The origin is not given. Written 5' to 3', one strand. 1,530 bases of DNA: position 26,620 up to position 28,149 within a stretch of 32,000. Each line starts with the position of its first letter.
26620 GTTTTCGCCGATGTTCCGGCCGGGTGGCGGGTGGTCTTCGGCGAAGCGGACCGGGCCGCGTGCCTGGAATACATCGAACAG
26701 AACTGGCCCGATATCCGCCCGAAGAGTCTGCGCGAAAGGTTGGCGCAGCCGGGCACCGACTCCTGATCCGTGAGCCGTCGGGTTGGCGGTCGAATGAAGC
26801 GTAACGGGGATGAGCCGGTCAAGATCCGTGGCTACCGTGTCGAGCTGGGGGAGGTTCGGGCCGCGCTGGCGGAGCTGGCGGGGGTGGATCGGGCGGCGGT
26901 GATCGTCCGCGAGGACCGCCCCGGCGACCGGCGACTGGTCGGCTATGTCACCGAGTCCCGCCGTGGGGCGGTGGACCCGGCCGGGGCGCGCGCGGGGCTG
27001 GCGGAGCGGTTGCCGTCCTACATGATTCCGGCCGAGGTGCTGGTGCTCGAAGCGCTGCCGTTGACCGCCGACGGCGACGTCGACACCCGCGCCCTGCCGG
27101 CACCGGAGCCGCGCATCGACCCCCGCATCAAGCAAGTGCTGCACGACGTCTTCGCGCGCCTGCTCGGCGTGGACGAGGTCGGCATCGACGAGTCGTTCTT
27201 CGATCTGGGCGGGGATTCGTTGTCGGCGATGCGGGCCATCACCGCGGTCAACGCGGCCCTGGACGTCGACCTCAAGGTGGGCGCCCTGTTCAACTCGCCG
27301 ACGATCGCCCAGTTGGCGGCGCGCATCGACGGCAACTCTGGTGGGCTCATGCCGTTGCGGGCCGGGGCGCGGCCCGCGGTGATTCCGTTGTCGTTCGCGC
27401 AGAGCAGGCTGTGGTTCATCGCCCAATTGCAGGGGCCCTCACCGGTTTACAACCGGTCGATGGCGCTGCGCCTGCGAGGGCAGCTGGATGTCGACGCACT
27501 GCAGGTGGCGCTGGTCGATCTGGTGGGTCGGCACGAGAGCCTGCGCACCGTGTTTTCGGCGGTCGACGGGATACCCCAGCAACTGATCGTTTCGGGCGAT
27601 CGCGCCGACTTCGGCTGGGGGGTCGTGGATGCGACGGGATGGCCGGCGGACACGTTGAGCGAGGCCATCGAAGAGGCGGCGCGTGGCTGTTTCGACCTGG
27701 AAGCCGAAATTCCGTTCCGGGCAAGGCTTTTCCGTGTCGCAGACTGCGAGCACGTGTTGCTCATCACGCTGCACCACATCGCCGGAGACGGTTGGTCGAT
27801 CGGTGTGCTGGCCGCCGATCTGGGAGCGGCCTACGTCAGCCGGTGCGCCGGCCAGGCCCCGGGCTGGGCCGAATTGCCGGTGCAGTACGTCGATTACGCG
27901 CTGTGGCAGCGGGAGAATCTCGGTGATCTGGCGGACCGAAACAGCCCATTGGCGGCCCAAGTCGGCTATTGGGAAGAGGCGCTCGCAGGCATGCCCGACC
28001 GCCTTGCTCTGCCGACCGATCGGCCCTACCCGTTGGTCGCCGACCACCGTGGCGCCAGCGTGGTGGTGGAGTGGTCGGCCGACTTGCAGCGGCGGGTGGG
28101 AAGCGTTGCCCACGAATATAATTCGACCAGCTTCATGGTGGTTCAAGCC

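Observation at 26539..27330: NRPS reading frame opens immediately after mbtH, at the hinge of an adenylation domain, with the catalytic A10 lysine lost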

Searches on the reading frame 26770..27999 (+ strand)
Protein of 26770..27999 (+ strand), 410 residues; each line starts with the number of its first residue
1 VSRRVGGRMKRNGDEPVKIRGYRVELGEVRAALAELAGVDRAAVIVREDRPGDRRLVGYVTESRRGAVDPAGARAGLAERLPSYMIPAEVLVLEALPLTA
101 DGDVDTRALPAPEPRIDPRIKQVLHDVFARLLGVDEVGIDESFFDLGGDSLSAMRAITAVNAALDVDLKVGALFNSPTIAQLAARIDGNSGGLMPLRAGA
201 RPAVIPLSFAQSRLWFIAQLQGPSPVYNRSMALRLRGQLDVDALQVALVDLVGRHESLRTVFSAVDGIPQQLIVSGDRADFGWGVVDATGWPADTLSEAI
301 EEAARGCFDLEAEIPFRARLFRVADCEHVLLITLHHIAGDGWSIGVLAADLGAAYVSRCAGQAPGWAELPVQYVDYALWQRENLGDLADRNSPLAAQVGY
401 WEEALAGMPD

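Call 11: find_homologous_proteins(query=window:26770-27999:+, max_evalue=1e-20)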
Query window:26770-27999:+ (410 aa): 2348 proteins with E <= 1e-20 among 8000 candidates; the best 120 are listed.
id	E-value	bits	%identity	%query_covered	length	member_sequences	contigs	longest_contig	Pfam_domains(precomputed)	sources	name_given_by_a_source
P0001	6.0e-194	663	88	84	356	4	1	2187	PF00668.26,PF00550.32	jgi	jgi:acyl carrier protein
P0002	5.3e-191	653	60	67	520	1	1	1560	PF00668.26,PF00550.32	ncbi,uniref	ncbi:condensation domain-containing protein, partial [Mycobacterium avium]|uniref:condensation domai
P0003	3.2e-187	641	73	98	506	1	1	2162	PF00668.26,PF00550.32,PF13193.13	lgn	-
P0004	4.9e-179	614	81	81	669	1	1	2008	PF00668.26,PF00550.32,PF00501.35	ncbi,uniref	ncbi:condensation domain-containing protein, partial [Mycobacterium sp.]|uniref:condensation domain-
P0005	4.5e-178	611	78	88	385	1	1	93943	PF00668.26,PF00550.32,PF13193.13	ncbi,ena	-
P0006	3.3e-173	594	70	98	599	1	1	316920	PF00668.26,PF00550.32,PF13193.13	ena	-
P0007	7.2e-172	590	75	89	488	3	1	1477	PF00668.26,PF00550.32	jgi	jgi:non-ribosomal peptide synthetase component F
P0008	3.4e-170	585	70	93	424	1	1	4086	PF00668.26,PF00550.32,PF13193.13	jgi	jgi:acyl carrier protein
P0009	1.8e-168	579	78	82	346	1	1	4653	PF00668.26,PF00550.32,PF13193.13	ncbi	ncbi:MAG TPA: condensation domain-containing protein, partial [Mycobacterium sp.]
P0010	1.3e-167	576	66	99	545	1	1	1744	PF00668.26,PF00550.32,PF13193.13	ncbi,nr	ncbi:MAG TPA: condensation domain-containing protein, partial [Streptosporangiaceae bacterium]|nr:co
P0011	1.1e-166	573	67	98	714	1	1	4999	PF00668.26,PF00550.32,PF13193.13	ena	-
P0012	1.4e-166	573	65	99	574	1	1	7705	PF00668.26,PF00550.32,PF00501.35,PF13193.13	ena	-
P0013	2.4e-166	572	68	97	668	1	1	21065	PF00668.26,PF00550.32,PF13193.13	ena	-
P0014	3.1e-165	568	67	98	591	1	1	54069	PF00668.26,PF00550.32,PF00501.35,PF13193.13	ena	-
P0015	6.6e-165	567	66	97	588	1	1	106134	PF00668.26,PF00550.32,PF13193.13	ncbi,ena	-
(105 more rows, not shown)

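Call 14: find_encoding_contigs(protein=P0005, flank=10000, max_places=3)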
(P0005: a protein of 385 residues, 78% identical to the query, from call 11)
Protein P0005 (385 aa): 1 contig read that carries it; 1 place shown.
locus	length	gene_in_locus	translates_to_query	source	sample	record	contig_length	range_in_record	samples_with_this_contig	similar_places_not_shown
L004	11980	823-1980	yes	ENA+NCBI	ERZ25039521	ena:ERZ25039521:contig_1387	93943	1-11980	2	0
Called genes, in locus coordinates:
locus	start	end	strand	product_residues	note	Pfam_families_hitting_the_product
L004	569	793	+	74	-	PF03621:MbtH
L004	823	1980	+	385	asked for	PF13193:AMP-binding_C (weak), PF00550:PP-binding, PF00668:Condensation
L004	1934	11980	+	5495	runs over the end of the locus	PF00668:Condensation, PF00501:AMP-binding, PF00550:PP-binding, PF13193:AMP-binding_C, PF00668:Condensation, PF00501:AMP-binding, PF00550:PP-binding, PF00668:Condensation, +14 more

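Call 15: find_encoding_contigs(protein=P0006, flank=10000, max_places=3)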
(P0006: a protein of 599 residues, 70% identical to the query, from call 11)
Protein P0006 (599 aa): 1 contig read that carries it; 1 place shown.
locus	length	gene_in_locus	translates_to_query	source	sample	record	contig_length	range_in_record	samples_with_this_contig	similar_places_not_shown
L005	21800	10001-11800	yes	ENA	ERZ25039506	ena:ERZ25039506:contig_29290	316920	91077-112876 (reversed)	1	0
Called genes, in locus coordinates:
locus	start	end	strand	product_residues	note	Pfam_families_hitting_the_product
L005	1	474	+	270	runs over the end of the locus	PF00106:adh_short, PF08659:KR (faint), PF13561:adh_short_C2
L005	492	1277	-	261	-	PF00106:adh_short, PF08659:KR (weak), PF13561:adh_short_C2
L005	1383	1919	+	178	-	-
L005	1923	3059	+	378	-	PF07992:Pyr_redox_2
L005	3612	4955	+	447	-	PF00324:AA_permease, PF13520:AA_permease_2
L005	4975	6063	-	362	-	PF05368:NmrA, PF13460:NAD_binding_10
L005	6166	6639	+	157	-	PF01638:HxlR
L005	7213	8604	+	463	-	PF00083:Sugar_tr, PF07690:MFS_1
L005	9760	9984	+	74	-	PF03621:MbtH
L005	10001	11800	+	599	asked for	PF13193:AMP-binding_C, PF00550:PP-binding, PF00668:Condensation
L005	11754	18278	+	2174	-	PF00501:AMP-binding, PF13193:AMP-binding_C, PF00550:PP-binding, PF00668:Condensation, PF00501:AMP-binding, PF13193:AMP-binding_C, PF00550:PP-binding, PF00668:Condensation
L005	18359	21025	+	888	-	PF00668:Condensation, PF00501:AMP-binding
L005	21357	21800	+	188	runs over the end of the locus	PF07993:NAD_binding_4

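Call 29: find_homologous_proteins(query=L005:21357-21800:+, max_evalue=1e-30)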
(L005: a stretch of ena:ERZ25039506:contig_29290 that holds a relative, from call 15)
Query L005:21357-21800:+ (148 aa): 128 proteins with E <= 1e-30 among 576 candidates; the best 120 are listed.
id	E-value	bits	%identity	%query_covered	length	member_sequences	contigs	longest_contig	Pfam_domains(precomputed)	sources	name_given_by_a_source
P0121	1.7e-67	244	82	100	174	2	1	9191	PF07993.19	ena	-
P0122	8.4e-65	235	94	80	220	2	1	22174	PF07993.19,PF01370.28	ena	-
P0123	1.9e-63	230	80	99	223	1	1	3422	PF07993.19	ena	-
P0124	2.0e-63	230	85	85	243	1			PF00550.32,PF07993.19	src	-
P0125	6.6e-63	229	76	100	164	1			PF07993.19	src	-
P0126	2.6e-62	227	83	85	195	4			PF07993.19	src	-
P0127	3.3e-62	226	84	85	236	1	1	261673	PF07993.19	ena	-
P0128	7.6e-61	222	83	85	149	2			PF07993.19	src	-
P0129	1.8e-60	221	76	100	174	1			PF07993.19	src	-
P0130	3.0e-59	217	80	86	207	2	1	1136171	PF07993.19,PF01370.28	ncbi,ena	-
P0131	3.3e-59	217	83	83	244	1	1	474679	PF07993.19,PF01370.28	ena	-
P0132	9.8e-59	215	81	84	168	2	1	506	PF07993.19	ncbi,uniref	ncbi:SDR family oxidoreductase, partial [Mycobacterium colombiense]|uniref:SDR family oxidoreductase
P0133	5.6e-58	213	78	90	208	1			PF07993.19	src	-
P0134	1.1e-57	212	88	77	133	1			PF07993.19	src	-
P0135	2.4e-57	211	78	83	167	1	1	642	PF07993.19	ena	-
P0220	1.2e-37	147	79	62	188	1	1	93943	PF00550.32,PF07993.19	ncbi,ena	-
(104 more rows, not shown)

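Call 30: find_encoding_contigs(protein=P0220, flank=10000, max_places=3)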
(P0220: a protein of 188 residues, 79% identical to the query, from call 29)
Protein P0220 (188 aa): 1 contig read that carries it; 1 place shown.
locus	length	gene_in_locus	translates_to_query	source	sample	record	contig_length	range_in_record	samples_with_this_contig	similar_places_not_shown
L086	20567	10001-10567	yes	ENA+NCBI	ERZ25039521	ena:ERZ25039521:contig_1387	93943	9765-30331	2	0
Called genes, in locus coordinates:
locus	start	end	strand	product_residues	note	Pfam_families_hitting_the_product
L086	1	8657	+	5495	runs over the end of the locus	PF00668:Condensation, PF00501:AMP-binding, PF00550:PP-binding, PF13193:AMP-binding_C, PF00668:Condensation, PF00501:AMP-binding, PF00550:PP-binding, PF00668:Condensation, +14 more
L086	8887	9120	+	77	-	PF00501:AMP-binding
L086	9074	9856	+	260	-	PF00501:AMP-binding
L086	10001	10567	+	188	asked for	PF00550:PP-binding, PF07993:NAD_binding_4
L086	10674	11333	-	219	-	-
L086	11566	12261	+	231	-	PF00664:ABC_membrane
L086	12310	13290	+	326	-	PF00005:ABC_tran, PF13304:AAA_21 (faint), PF02463:SMC_N (weak)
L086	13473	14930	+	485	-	PF00211:Guanylate_cyc, PF13191:AAA_16, PF13401:AAA_22 (faint)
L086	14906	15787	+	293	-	-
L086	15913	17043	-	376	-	PF00512:HisKA (weak), PF02518:HATPase_c, PF13581:HATPase_c_2 (weak), PF14501:HATPase_c_5 (weak)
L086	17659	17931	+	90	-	-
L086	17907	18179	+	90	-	PF03176:MMPL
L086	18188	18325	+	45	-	-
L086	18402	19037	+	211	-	-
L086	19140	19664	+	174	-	PF03176:MMPL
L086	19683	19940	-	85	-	PF17197:DUF5134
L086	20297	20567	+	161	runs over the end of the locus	PF01757:Acyl_transf_3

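Call 66: find_encoding_contigs(protein=P0009, flank=3000, max_places=2)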
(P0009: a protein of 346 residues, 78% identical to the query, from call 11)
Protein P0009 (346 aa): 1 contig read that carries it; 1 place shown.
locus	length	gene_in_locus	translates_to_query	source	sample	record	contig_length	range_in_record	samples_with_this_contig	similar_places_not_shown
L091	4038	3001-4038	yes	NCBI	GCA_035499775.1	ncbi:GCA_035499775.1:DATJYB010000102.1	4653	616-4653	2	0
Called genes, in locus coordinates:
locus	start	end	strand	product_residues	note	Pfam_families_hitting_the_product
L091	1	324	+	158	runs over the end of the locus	PF10722:YbjN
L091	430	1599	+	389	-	PF00486:Trans_reg_C, PF03704:BTAD, PF16697:Yop-YscD_cpl, PF00498:FHA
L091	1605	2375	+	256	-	PF13672:PP2C_2, PF00481:PP2C, PF07228:SpoIIE (faint)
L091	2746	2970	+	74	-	PF03621:MbtH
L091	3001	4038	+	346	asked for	PF13193:AMP-binding_C, PF00550:PP-binding, PF00668:Condensation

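Call 67: find_encoding_contigs(protein=P0008, flank=3000, max_places=2)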
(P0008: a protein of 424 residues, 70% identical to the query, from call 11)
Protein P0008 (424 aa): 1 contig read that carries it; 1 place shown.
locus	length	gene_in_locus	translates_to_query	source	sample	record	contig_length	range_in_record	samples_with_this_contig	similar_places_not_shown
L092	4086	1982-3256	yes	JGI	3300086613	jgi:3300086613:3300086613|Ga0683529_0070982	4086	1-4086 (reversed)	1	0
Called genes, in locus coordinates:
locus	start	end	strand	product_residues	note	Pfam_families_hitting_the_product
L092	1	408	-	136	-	?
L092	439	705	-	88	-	PF13376:OmdA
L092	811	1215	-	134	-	PF20337:DUF6632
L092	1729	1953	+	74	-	PF03621:MbtH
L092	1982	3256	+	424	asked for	PF13193:AMP-binding_C, PF00550:PP-binding, PF00668:Condensation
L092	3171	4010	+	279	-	PF03176:MMPL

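Call 68: find_encoding_contigs(protein=P0003, flank=3000, max_places=2)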
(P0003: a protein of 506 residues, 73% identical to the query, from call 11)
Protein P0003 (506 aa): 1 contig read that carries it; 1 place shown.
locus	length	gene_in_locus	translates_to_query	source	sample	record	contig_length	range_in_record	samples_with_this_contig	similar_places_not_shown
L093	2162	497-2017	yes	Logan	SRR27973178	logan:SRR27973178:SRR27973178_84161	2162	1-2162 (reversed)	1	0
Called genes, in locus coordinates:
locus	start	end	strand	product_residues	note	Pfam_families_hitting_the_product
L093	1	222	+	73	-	?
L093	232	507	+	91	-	PF03621:MbtH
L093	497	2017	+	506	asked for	PF13193:AMP-binding_C, PF00550:PP-binding, PF00668:Condensation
